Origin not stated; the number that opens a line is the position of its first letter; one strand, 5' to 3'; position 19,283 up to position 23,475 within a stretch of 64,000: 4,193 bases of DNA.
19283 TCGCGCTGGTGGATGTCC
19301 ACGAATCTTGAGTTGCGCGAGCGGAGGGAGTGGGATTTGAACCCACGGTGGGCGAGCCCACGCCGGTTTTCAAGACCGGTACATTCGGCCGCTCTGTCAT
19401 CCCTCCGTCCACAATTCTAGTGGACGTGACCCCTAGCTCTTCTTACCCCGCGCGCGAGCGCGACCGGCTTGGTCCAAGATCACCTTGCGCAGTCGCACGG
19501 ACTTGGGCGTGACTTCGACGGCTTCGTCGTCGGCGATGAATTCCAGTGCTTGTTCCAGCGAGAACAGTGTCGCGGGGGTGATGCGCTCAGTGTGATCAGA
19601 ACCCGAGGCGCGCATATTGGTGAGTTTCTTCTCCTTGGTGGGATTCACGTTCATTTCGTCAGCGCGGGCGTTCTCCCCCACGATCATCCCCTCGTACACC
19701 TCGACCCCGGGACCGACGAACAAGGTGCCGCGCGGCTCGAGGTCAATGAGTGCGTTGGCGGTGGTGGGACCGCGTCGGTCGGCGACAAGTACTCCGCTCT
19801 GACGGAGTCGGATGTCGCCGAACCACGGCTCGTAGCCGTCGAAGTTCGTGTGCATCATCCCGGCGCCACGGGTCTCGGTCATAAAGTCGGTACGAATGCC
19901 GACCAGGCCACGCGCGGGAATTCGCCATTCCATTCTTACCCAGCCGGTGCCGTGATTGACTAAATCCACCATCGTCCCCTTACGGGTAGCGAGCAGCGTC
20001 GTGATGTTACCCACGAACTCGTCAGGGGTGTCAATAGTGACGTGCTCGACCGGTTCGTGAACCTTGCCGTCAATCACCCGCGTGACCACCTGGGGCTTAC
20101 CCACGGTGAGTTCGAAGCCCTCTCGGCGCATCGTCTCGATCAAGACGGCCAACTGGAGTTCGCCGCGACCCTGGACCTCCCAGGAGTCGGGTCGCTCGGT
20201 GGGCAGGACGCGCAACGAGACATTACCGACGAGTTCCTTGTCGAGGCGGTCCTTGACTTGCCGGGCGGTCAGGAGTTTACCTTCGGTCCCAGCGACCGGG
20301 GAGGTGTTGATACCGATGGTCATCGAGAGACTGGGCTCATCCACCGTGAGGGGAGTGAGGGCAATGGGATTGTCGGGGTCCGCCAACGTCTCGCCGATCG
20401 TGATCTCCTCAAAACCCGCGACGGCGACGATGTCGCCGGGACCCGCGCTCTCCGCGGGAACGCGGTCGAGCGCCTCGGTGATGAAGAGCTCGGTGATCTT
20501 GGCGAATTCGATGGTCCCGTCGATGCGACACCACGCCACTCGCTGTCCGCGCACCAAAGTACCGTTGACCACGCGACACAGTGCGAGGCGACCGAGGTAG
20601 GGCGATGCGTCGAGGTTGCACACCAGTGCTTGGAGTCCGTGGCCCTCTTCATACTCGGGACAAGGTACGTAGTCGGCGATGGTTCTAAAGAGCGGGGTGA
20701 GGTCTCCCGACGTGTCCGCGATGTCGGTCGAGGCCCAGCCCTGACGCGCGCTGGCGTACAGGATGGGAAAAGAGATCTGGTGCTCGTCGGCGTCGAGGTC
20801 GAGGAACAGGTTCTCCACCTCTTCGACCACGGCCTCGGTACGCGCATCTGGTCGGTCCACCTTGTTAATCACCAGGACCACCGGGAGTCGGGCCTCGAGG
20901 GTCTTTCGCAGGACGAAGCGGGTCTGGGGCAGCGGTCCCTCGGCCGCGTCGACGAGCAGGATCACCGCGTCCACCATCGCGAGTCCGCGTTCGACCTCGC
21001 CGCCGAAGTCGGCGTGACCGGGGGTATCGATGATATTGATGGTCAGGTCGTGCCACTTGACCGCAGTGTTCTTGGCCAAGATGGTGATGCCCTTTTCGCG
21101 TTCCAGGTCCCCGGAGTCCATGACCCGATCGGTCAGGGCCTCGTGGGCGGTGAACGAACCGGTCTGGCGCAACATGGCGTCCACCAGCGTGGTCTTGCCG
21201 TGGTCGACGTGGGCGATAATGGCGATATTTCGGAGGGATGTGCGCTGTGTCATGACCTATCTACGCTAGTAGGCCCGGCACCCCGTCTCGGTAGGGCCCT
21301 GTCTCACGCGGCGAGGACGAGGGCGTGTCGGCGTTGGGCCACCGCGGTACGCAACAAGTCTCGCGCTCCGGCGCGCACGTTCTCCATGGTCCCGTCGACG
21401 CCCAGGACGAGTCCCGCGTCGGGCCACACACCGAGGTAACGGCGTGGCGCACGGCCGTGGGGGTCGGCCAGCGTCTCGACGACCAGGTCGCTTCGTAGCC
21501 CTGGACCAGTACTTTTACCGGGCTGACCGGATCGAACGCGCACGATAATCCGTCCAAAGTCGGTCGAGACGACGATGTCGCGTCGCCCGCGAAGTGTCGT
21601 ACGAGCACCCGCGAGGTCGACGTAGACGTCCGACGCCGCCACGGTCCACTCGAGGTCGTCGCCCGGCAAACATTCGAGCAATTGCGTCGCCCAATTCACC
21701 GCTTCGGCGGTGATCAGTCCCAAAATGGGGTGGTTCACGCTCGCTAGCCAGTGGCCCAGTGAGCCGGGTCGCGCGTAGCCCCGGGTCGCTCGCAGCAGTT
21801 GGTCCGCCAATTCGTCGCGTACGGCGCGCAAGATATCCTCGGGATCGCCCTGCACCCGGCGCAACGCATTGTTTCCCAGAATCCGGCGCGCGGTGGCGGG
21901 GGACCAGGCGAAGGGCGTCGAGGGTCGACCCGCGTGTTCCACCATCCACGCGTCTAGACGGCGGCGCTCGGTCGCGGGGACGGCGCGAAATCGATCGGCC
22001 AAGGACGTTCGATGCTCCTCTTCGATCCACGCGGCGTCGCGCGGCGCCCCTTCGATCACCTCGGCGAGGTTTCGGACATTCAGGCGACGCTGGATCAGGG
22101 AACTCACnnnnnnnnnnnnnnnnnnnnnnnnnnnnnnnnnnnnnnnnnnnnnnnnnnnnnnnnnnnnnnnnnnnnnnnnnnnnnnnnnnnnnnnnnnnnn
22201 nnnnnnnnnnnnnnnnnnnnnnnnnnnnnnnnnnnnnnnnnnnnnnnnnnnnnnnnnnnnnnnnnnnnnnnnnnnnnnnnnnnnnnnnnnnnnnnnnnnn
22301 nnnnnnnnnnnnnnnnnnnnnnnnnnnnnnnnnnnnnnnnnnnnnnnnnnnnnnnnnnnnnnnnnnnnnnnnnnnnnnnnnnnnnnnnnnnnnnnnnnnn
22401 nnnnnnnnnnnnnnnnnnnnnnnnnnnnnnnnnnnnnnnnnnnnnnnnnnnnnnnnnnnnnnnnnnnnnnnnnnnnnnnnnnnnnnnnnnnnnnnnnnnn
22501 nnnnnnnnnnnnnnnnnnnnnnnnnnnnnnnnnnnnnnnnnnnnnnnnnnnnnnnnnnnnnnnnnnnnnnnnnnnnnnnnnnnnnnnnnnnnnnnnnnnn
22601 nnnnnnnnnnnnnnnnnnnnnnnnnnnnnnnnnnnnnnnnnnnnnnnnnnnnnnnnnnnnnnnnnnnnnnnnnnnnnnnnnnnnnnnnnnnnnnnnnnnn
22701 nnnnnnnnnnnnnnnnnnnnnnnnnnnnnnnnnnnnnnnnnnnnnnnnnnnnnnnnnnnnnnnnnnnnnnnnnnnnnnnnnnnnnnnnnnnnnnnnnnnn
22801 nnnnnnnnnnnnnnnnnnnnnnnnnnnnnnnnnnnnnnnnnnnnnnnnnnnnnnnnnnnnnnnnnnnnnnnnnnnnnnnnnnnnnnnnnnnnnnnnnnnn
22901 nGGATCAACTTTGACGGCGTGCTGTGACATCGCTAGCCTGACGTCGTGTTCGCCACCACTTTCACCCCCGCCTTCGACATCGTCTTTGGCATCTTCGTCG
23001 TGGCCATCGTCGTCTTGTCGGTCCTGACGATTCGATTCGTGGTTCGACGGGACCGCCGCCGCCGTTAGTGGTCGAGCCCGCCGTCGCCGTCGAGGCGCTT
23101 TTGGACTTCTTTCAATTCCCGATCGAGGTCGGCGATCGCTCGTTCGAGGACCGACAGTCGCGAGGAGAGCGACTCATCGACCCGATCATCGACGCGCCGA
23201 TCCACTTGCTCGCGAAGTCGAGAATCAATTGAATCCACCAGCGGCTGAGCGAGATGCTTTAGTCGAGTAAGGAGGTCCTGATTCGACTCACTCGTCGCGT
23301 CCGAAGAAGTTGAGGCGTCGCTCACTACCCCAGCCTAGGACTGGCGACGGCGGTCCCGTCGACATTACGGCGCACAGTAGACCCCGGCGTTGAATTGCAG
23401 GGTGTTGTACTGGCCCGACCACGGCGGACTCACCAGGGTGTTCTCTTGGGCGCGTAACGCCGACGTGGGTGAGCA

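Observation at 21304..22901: Tandem pair of catalytically degenerate PD-(D/E)XK (RecB-like) proteins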

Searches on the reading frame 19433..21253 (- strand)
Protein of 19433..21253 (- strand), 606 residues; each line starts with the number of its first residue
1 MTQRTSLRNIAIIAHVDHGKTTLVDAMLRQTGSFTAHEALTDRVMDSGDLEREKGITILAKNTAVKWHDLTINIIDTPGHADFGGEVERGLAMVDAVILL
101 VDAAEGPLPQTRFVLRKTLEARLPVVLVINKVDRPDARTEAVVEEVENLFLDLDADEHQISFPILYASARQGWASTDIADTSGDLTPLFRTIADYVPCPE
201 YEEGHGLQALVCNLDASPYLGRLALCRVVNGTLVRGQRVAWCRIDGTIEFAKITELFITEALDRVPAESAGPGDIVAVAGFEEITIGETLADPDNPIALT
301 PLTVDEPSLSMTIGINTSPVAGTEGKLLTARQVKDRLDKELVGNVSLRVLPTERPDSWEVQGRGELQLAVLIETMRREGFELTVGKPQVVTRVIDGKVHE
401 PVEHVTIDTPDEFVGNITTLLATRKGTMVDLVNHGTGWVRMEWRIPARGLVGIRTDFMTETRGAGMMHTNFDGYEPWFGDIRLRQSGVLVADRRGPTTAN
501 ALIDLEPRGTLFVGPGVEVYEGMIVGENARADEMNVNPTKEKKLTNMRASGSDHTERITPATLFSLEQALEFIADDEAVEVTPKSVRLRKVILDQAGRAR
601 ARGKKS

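Call 39: search_protein_families(library=pfam, proteins=[window:19433-21253:-], max_evalue=0.001)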
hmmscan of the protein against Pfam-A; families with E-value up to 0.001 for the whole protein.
window:19433-21253:- (606 aa): 6 families
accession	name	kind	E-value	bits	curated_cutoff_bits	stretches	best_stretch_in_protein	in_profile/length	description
PF00009.33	GTP_EFTU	-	3.8e-55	186.8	26.5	1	6-196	2-186/188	Elongation factor Tu GTP binding domain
PF21018.2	BipA_C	-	1.4e-43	147.5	23.8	1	487-594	2-109/110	TypA/BipA C-terminal domain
PF00679.30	EFG_C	-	4.1e-23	81.7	27.9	1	398-481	2-85/89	Elongation factor G C-terminus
PF03144.31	GTP_EFTU_D2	-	2.3e-10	41.2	30.3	1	221-291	1-73/73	Elongation factor Tu domain 2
PF22042.2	EF-G_D2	-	2.4e-10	40.8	27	1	208-291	3-82/84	Elongation factor G domain 2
PF01926.29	MMR_HSR1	-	7.9e-07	29.6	21.9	1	10-131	2-113/113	50S ribosome-binding GTPase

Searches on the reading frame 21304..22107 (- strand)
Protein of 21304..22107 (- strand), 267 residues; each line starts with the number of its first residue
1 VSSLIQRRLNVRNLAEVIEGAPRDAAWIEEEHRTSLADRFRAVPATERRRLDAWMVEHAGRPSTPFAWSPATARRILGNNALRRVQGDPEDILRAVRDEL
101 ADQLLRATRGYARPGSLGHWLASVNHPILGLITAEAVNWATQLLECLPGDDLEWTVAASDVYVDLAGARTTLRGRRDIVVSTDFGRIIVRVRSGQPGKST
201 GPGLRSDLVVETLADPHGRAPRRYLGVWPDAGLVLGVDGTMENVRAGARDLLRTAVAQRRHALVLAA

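Call 3: search_protein_families(library=pfam, proteins=[window:21304-22107:-], max_evalue=1)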
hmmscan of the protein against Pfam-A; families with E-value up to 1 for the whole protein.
window:21304-22107:- (267 aa): 1 family
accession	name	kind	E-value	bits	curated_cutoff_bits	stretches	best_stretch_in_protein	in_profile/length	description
PF25417.1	DUF7889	-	0.0085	15.7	27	1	83-99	14-30/50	Family of unknown function (DUF7889)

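Call 4: search_protein_families(library=ncbifam, proteins=[window:21304-22107:-], max_evalue=1)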
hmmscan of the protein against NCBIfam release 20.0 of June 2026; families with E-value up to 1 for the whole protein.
window:21304-22107:- (267 aa): 0 families

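Call 7: find_homologous_proteins(query=window:21304-22107:-)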
Query window:21304-22107:- (267 aa): 432 proteins with E <= 0.001 among 7899 candidates; the best 120 are listed.
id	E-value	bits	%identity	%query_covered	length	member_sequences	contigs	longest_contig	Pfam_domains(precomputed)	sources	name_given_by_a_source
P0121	1.6e-168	577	99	100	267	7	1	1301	-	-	-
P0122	2.1e-129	449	76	100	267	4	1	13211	-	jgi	jgi:hypothetical protein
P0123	1.1e-124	433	74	100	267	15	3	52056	-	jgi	jgi:hypothetical protein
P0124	1.6e-124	433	76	100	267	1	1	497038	-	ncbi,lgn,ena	-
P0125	1.8e-123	429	74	100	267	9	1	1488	-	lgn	-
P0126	1.9e-122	426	72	100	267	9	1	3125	-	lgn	-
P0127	6.9e-122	424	73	100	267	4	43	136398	-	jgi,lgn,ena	jgi:hypothetical protein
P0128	4.0e-121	422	74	100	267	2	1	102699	-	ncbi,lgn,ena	ncbi:MAG TPA: hypothetical protein VIJ86_09820 [Acidimicrobiales bacterium]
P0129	9.7e-121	420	72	100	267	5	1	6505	-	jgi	jgi:hypothetical protein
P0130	2.0e-120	419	71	100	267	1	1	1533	-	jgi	jgi:hypothetical protein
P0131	4.0e-120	418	73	100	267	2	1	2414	-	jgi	jgi:hypothetical protein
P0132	6.1e-120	418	72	100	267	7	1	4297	-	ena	-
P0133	7.9e-120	417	73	100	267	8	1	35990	-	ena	-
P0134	1.3e-119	417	72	99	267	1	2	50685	-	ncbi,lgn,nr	ncbi:MAG: hypothetical protein HKL85_04310 [Acidimicrobiaceae bacterium]|nr:hypothetical protein [Ac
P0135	1.5e-119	416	72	100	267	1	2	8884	-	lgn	-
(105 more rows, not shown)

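Call 14: search_solved_structures(query=A2, max_evalue=10, show_alignments=3)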
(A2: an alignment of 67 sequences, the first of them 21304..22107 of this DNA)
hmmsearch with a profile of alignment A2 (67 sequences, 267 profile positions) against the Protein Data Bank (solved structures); distinct sequences matched with E-value up to 10: 1.
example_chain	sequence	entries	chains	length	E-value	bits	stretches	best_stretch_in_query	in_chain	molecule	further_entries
3ose_A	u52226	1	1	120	1.2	11.6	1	63-125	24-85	Serine/threonine-protein kinase MARK1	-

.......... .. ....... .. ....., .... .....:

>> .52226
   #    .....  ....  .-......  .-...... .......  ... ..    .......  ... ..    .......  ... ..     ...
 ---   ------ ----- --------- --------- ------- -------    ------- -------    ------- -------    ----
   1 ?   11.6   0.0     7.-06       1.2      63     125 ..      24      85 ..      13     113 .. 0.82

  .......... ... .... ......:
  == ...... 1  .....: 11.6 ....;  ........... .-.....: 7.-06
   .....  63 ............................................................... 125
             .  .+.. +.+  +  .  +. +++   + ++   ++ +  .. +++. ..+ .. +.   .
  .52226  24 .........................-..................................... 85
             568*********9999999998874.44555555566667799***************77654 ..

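Call 24: predict_structure(alignment_id=A2)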
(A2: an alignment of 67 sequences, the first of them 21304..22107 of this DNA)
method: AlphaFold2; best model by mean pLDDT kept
length: 267 residues; sequences in the alignment: 67
mean_pLDDT: 92.5   pTM: 0.89
mean pLDDT of the five models: 92.5, 82.4, 82.3, 78.7, 78.1
residues with pLDDT >= 90: 219; 70-90: 46; 50-70: 1; < 50: 1
segments of 3 or more residues with pLDDT < 50: none
pLDDT, mean of each block of 10 residues (from residue 1): 84 93 94 94 89 93 87 94 85 96 95 94 93 96 87 91 91 95 94 90 97 96 96 96 97 94 85
secondary structure, 60 per line:
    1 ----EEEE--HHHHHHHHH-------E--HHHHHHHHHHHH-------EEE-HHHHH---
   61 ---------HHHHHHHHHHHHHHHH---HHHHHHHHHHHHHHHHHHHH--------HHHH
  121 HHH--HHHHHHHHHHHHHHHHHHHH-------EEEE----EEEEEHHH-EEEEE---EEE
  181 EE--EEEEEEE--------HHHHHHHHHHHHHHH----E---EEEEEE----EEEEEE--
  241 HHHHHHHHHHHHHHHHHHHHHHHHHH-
elements in order: E5-8 H11-19 H30-41 E49-51 H53-57 H70-85 H89-108 H117-123 H126-145 E153-156 E161-165 E170-174 E178-182 E185-191 H200-214 E223-228 E233-238 H241-266

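Call 27: fold_search(model_id=the predicted structure, library=pdb)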
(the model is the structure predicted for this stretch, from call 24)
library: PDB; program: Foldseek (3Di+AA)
matches with E <= 10: 353; with E <= 0.001: 2
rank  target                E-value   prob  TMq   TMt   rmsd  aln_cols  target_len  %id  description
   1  5eax_A                1.2e-04  1.00  0.36  0.12   9.5       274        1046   13  Crystal structure of Dna2 in complex with an ssDNA (released 2015-11-18)
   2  9iac_A                9.7e-04  1.00  0.41  0.40  10.2       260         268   12  Structure of the Argonaute-associated Cas4 family protein 1 (ACE1) from Microcystis aeruginosa (MaACE1) (released 2025-04-23)
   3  9iac_B                1.0e-03  1.00  0.41  0.40  10.2       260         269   13  Structure of the Argonaute-associated Cas4 family protein 1 (ACE1) from Microcystis aeruginosa (MaACE1) (released 2025-04-23)
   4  9iab_B                2.7e-03  1.00  0.41  0.41  14.0       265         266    9  Structure of the Argonaute-associated Cas4 family protein 1 (ACE1) from Chroococcidiopsis thermalis (CtACE1) (released 2025-04-23)
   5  4ceh_A                2.9e-03  0.92  0.30  0.10  21.4       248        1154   11  Crystal structure of AddAB with a forked DNA substrate (released 2014-03-12)
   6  9iab_A                1.2e-02  0.98  0.39  0.39   9.0       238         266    9  Structure of the Argonaute-associated Cas4 family protein 1 (ACE1) from Chroococcidiopsis thermalis (CtACE1) (released 2025-04-23)
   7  1w36_F                1.4e-02  0.84  0.30  0.11  10.4       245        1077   12  RecBCD:DNA complex (released 2004-11-04)
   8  9np6_A                2.0e-02  0.96  0.46  0.17  22.8       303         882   11  Cryo-EM structure of AdnA(D934A)-AdnB(D1014A) in complex with AMPPNP and blunt end DNA (released 2025-03-19)
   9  4cei_A                2.6e-02  0.80  0.33  0.11  21.5       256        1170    9  Crystal structure of ADPNP-bound AddAB with a forked DNA substrate (released 2014-03-12)
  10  1w36_C                2.8e-02  0.75  0.31  0.11  10.1       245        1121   12  RecBCD:DNA complex (released 2004-11-04)
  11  3h4r                  3.6e-02  0.77  0.29  0.34   9.8       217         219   10  Crystal structure of E. coli RecE exonuclease (released 2009-05-26)
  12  4r5q                  3.6e-02  0.60  0.28  0.34  17.8       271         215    9  Crystal structure and nuclease activity of the CRISPR-associated Cas4 protein Pcal_0546 from Pyrobaculum calidifontis co (released 2014-09-17)
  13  9kqh_A                4.0e-02  0.80  0.24  0.10   5.5       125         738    7  Crystal structure of Finegoldia magna DinG in complex with ssDNA and ADPNP (released 2025-12-03)
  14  8xa9_B                4.5e-02  0.91  0.29  0.34   5.0       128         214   13  Human MGME1 in complex with 5'-overhang DNA (released 2024-03-20)
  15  3u4q_B                4.8e-02  0.41  0.28  0.09  23.0       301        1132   12  Structure of AddAB-DNA complex at 2.8 angstroms (released 2012-03-21)
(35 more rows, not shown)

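Call 64: search_protein_families(library=padloc, proteins=[window:21304-22107:-], max_evalue=0.01)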
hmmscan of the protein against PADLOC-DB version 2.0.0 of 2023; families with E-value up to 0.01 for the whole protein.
window:21304-22107:- (267 aa): 0 families

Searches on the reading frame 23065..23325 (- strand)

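Call 3: search_protein_families(library=pfam, proteins=[window:23065-23325:-], max_evalue=1)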
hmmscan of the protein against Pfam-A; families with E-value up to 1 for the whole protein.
window:23065-23325:- (86 aa): 9 families
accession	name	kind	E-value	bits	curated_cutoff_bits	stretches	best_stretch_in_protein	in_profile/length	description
PF14362.11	DUF4407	-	0.0042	16.8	31.3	1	31-79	107-158/297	Domain of unknown function (DUF4407)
PF16566.10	CREPT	-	0.023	15.2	29.3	1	11-79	41-107/147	Cell-cycle alteration and expression-elevated protein in tumour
PF06005.17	ZapB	-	0.066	14.1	31.5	1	16-80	3-64/71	Cell division protein ZapB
PF07195.17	FliD_C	-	0.089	12.6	25.4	1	13-79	165-221/236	Flagellar hook-associated protein 2 C-terminus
PF13012.11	MitMem_reg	-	0.13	12.5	26.6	1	43-77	12-47/113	Maintenance of mitochondrial structure and function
PF24252.1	CdrL_M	-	0.14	12.9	27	1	32-59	1-28/77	CdrL-like, middle region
PF21808.2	Dynamin-like_hel_bact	-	0.18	11.4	28.3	1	40-76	43-79/373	Bacterial dynamin-like protein, helical domain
PF10779.14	XhlA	-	0.23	12.1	34.7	1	44-79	8-42/67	Haemolysin XhlA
PF02114.22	Phosducin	-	0.26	10.7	23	1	12-76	40-104/265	Phosducin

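Call 4: search_protein_families(library=ncbifam, proteins=[window:23065-23325:-], max_evalue=1)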
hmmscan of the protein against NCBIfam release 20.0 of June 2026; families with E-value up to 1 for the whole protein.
window:23065-23325:- (86 aa): 6 families
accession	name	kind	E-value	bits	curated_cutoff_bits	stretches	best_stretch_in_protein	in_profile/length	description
NF009648.0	PRK13182.1-4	equivalog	0.069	13.2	170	1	9-78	81-151/184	chromosome-anchoring protein RacA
NF052326.1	anti_RE_DarA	equivalog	0.1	11.1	350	1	13-80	198-262/654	antirestriction phage head protein DarA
NF033885.1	conj_TraP_IncI1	equivalog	0.12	12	135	1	5-79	66-138/217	conjugal transfer protein TraP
NF008413.0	PRK11239.1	equivalog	0.15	11.8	321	1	43-79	178-214/215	hypothetical protein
NF033930.1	pneumo_PspA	exception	0.23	10.1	850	1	23-76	263-315/659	pneumococcal surface protein A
NF053525.1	thylo_ssr2422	subfamily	0.5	10.8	38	0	38-79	19-47/77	ssr2422 family thylakoid membrane protein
